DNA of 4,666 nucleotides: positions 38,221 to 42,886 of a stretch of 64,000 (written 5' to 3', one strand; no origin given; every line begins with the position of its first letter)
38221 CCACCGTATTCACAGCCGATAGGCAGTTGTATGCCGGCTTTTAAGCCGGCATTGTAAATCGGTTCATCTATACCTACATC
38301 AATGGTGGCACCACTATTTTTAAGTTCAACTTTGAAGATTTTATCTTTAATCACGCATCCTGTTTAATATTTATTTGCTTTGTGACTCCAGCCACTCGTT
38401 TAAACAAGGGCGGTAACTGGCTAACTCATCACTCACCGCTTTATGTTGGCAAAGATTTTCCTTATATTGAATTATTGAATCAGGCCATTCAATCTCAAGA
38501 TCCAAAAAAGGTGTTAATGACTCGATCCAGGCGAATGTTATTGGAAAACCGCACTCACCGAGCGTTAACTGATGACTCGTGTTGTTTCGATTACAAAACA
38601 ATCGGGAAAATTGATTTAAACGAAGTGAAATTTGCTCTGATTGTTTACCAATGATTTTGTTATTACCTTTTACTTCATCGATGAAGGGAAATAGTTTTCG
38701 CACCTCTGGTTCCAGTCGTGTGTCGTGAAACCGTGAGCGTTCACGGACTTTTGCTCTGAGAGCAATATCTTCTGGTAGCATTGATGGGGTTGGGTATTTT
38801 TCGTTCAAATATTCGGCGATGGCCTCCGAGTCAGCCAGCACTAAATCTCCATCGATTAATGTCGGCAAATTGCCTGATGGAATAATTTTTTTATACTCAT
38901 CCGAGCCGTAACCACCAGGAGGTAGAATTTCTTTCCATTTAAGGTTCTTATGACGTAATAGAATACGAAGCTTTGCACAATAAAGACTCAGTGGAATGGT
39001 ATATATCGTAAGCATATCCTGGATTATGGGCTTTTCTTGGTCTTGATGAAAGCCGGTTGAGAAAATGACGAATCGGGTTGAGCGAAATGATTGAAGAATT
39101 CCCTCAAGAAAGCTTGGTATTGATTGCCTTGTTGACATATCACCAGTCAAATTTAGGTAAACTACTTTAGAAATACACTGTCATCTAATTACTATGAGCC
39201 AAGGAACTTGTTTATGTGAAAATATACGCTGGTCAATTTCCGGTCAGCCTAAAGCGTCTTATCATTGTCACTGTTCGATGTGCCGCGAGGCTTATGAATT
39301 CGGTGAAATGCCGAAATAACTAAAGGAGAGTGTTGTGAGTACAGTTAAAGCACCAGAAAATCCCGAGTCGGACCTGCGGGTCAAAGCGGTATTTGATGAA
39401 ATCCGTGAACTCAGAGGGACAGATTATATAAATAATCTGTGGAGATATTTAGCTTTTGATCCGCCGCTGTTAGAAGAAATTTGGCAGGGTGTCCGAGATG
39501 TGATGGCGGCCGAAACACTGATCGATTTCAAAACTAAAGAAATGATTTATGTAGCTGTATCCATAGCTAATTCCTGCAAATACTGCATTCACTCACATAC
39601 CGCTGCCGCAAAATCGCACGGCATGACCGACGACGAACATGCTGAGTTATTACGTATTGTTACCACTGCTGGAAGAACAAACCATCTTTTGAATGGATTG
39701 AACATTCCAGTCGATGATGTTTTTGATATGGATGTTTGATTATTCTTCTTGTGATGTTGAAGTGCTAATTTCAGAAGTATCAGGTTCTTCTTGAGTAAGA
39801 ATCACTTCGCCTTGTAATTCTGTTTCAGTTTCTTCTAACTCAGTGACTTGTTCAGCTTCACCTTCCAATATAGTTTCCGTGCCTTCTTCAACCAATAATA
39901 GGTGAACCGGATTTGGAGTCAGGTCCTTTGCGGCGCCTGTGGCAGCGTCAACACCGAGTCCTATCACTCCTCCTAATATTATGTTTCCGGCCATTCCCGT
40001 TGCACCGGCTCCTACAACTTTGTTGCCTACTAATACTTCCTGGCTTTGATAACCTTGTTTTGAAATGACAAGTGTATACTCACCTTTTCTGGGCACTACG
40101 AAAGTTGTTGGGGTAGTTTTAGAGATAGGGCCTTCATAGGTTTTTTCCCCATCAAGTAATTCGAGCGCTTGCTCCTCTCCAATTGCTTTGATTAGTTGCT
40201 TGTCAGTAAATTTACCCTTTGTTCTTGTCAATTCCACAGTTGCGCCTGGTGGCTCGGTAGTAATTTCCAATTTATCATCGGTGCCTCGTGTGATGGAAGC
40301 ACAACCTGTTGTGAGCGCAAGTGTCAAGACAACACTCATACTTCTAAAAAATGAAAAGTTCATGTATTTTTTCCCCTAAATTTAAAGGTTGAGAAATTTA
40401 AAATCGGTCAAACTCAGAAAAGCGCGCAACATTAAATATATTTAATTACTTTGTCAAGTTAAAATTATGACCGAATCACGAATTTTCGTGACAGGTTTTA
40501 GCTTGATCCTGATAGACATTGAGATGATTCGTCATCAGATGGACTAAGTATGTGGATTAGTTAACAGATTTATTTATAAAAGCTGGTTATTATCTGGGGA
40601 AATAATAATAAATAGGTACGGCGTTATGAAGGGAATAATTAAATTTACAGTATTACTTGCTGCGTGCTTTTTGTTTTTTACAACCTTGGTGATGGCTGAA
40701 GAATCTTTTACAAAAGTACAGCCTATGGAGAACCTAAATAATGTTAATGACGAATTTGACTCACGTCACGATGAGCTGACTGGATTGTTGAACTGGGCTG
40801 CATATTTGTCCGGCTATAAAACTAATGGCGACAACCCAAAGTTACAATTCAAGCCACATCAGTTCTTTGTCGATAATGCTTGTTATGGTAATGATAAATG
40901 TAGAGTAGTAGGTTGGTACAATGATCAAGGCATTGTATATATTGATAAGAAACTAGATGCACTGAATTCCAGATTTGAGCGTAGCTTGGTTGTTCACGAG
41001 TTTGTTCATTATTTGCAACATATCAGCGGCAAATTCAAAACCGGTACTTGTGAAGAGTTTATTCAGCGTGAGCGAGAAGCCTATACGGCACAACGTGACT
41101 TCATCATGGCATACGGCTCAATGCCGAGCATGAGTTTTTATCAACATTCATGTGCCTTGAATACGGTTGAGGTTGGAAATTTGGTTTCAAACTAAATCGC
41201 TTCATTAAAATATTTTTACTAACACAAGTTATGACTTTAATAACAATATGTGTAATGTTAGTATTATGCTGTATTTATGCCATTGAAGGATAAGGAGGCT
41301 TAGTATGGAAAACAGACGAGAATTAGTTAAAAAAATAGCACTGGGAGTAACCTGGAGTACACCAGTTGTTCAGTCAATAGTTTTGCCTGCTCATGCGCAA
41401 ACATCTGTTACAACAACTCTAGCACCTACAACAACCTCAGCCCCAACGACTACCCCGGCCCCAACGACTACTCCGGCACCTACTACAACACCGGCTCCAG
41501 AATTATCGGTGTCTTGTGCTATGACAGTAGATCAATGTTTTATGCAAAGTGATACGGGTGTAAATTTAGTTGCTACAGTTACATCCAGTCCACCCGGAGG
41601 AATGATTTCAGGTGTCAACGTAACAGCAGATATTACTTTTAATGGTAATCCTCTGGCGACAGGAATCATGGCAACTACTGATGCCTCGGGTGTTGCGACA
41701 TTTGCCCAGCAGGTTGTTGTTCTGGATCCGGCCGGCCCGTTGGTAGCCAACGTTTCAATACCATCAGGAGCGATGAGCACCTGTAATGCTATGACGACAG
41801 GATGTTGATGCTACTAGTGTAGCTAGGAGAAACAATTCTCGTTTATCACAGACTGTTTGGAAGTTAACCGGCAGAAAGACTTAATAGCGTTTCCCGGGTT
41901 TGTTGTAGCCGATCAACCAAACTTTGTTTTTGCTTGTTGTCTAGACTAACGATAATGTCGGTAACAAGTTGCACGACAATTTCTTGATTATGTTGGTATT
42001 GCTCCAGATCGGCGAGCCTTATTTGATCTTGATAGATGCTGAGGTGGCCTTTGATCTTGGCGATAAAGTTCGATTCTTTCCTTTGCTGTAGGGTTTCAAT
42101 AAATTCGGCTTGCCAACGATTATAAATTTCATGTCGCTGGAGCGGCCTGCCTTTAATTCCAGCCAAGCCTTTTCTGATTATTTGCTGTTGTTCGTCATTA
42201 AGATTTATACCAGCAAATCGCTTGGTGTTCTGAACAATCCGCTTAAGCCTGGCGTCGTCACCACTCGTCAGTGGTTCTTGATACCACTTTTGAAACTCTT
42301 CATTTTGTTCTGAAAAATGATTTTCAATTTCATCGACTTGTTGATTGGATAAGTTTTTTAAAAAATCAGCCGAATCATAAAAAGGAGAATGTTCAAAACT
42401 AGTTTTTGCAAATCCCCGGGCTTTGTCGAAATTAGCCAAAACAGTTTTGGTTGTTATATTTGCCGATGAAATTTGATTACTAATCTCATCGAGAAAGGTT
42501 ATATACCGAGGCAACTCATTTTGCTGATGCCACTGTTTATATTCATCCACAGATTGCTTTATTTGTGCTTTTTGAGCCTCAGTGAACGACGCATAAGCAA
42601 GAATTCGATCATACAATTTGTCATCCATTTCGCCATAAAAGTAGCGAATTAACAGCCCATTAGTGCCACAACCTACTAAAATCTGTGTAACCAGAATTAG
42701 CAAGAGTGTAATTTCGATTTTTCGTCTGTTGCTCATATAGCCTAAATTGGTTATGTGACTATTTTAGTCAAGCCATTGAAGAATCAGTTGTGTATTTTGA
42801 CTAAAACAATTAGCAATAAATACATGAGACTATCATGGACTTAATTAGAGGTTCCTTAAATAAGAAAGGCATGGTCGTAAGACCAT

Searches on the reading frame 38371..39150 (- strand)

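Call 66: search_protein_families(library=pfam, max_evalue=0.000001, proteins=[window:38371-39150:-])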
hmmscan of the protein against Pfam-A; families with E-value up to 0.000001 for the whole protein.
window:38371-39150:- (259 aa): 3 families
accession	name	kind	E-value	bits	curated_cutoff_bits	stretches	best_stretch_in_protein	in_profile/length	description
PF13417.12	GST_N_3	-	3.8e-16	59.6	22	1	50-122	2-74/75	Glutathione S-transferase, N-terminal domain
PF13409.12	GST_N_2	-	3.5e-12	47.2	25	1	55-117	2-69/70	Glutathione S-transferase, N-terminal domain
PF02798.26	GST_N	-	5.3e-10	39.9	20.9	1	47-116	3-75/76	Glutathione S-transferase, N-terminal domain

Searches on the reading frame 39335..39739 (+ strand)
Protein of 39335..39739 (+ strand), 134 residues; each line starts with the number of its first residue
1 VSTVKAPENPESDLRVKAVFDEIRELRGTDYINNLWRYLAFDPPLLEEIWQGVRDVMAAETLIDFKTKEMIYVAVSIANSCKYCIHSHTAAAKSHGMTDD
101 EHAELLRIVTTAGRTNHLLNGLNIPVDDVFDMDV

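Call 66: search_protein_families(library=pfam, max_evalue=0.000001, proteins=[window:39335-39739:+])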
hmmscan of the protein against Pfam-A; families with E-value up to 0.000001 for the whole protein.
window:39335-39739:+ (134 aa): 1 family
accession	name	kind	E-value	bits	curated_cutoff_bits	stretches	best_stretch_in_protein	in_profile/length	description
PF02627.25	CMD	-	1.8e-18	66.8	23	1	44-124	1-81/84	Carboxymuconolactone decarboxylase family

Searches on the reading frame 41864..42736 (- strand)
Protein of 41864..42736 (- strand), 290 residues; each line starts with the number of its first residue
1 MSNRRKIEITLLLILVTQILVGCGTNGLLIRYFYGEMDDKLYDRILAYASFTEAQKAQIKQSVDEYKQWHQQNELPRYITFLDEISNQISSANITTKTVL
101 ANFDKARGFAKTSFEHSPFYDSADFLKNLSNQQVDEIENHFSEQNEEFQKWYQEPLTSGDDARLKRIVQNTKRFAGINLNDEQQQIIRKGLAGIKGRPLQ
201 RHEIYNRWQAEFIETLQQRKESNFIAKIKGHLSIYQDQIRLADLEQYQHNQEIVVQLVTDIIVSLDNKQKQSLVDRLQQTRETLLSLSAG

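Call 66: search_protein_families(library=pfam, max_evalue=0.000001, proteins=[window:41864-42736:-])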
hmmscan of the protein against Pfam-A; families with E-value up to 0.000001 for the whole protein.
window:41864-42736:- (290 aa): 1 family
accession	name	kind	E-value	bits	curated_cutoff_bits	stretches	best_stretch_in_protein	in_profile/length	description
PF19795.4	DUF6279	-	6.9e-24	85.3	27.7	1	48-228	2-179/195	Family of unknown function (DUF6279)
